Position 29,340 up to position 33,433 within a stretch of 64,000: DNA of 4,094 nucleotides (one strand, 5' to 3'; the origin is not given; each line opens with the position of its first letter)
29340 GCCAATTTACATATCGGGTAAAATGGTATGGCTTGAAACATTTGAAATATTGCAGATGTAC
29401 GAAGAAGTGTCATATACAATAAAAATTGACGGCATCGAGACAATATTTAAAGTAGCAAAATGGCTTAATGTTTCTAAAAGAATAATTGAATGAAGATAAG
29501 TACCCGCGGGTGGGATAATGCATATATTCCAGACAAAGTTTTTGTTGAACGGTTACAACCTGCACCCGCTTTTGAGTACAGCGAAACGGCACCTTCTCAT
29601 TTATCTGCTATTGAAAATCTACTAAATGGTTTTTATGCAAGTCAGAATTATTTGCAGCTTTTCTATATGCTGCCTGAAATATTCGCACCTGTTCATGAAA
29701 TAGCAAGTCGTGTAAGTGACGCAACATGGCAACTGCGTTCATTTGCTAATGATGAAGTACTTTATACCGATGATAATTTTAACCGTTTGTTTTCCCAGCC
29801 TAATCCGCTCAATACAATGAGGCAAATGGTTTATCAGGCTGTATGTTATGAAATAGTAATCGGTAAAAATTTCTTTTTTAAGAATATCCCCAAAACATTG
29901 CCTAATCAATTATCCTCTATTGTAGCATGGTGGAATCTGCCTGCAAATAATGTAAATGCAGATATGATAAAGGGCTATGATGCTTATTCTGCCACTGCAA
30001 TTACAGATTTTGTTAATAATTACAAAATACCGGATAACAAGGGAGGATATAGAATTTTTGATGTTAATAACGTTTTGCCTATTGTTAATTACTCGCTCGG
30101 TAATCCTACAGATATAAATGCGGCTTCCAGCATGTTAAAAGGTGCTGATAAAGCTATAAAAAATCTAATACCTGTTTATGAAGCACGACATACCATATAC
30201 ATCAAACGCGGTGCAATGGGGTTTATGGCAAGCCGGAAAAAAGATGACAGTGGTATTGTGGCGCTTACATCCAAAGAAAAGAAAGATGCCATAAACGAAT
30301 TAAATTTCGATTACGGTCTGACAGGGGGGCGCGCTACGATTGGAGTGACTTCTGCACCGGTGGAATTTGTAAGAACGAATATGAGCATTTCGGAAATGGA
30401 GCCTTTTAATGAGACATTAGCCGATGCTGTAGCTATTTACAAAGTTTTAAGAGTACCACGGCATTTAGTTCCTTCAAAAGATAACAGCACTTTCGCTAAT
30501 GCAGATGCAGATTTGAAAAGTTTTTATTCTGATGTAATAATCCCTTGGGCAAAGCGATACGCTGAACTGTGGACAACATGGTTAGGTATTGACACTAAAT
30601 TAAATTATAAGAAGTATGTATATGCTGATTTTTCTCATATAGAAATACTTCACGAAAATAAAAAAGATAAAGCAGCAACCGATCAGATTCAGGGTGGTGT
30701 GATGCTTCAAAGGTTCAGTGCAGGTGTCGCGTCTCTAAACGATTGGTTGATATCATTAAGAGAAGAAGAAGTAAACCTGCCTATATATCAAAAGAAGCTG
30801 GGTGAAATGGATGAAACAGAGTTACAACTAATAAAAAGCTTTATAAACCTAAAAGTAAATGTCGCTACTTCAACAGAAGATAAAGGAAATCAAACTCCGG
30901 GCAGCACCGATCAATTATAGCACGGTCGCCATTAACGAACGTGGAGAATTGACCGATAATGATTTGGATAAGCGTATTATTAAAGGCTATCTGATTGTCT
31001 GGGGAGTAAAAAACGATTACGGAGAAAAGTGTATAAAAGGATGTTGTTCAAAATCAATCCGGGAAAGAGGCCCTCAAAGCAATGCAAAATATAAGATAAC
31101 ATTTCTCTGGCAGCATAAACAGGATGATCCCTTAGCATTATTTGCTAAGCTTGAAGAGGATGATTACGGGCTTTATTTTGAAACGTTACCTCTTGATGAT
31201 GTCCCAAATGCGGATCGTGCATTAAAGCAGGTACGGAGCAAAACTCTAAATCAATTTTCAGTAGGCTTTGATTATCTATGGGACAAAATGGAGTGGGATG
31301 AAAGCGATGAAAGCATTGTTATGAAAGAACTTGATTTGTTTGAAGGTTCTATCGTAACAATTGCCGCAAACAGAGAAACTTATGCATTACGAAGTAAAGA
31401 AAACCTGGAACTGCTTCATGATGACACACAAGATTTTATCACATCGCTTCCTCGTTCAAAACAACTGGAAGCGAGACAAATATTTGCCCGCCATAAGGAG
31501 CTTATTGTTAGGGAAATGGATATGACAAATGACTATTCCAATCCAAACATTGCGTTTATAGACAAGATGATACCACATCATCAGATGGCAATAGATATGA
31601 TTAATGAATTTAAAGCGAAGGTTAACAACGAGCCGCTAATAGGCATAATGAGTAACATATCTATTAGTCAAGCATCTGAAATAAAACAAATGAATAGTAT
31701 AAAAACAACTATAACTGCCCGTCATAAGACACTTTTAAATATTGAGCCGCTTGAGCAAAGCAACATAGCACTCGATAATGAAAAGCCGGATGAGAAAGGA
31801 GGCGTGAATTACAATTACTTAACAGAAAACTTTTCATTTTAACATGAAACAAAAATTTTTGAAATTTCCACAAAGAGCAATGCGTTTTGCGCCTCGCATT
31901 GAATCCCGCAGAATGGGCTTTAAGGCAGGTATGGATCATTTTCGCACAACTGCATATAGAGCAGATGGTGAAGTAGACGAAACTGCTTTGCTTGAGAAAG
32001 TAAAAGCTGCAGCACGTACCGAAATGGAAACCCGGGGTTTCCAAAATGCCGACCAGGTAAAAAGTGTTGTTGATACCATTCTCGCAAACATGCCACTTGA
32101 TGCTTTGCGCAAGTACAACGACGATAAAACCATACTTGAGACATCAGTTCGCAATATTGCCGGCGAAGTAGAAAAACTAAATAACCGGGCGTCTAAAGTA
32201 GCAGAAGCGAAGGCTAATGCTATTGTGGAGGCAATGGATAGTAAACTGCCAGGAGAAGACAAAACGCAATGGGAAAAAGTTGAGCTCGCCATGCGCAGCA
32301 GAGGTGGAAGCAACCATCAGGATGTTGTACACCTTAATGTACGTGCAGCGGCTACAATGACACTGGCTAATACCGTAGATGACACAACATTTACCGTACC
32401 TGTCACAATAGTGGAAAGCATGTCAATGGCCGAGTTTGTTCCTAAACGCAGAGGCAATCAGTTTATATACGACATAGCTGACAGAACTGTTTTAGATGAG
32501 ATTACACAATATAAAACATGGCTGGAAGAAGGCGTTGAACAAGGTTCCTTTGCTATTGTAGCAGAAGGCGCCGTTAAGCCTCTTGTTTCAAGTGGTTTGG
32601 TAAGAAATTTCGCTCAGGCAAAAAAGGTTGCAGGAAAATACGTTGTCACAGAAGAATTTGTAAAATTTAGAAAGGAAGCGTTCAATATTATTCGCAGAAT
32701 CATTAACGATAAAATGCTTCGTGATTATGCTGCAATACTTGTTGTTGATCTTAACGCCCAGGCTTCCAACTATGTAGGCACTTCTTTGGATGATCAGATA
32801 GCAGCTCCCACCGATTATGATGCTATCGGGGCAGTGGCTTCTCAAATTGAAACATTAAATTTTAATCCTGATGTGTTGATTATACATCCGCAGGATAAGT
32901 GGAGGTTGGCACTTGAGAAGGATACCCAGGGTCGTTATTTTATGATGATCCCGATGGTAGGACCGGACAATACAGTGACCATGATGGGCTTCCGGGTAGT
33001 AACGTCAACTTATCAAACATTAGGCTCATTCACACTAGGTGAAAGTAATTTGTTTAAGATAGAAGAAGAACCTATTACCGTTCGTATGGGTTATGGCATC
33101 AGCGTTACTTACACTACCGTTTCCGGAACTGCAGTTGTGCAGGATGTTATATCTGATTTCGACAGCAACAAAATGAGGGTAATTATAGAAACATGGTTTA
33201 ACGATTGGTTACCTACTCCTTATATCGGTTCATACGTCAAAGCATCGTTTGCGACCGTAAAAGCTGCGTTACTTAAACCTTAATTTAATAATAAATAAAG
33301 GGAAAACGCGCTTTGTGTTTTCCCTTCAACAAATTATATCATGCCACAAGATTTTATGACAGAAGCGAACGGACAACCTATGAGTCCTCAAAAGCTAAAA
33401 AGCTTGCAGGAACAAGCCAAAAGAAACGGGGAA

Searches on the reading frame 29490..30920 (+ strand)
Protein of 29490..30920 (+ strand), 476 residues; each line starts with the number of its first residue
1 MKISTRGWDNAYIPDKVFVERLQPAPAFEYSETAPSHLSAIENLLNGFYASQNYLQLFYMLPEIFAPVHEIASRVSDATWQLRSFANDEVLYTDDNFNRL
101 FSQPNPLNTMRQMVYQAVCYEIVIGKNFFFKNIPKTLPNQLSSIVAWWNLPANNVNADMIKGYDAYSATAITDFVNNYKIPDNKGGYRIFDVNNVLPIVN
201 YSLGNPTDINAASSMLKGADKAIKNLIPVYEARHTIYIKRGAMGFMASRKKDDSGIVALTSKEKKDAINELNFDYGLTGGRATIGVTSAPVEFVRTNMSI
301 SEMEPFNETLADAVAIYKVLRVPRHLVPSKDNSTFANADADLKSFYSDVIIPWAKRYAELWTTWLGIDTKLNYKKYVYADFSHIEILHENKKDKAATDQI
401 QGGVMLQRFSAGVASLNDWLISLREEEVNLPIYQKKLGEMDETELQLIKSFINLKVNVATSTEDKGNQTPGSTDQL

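Call 74: search_protein_families(library=pfam, proteins=[window:29490-30920:+], max_evalue=0.001)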
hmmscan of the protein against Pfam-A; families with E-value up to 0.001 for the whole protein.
window:29490-30920:+ (476 aa): 1 family
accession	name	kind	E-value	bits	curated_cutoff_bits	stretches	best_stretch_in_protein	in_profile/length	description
PF04860.17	Phage_portal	-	3.8e-22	79.3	39.1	1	63-405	2-311/321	Phage portal protein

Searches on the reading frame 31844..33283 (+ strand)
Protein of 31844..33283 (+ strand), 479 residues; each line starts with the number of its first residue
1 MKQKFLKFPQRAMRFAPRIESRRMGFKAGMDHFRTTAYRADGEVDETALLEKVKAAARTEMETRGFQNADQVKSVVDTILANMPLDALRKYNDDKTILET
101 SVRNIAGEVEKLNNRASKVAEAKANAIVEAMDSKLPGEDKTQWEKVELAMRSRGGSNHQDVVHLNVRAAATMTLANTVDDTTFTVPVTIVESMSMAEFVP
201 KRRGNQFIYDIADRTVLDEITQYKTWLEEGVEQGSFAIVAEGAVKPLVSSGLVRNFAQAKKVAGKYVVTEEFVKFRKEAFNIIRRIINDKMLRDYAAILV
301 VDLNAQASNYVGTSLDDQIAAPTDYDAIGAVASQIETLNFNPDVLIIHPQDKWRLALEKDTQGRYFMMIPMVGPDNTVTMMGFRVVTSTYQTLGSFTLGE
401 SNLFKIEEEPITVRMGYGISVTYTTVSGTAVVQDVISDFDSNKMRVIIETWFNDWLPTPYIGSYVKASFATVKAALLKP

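Call 74: search_protein_families(library=pfam, proteins=[window:31844-33283:+], max_evalue=0.001)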
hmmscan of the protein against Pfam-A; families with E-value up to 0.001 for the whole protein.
window:31844-33283:+ (479 aa): 1 family
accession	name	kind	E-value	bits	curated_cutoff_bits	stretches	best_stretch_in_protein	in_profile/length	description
PF05065.19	Phage_capsid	-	0.00037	20.4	24.2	0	195-391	10-213/280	Phage capsid family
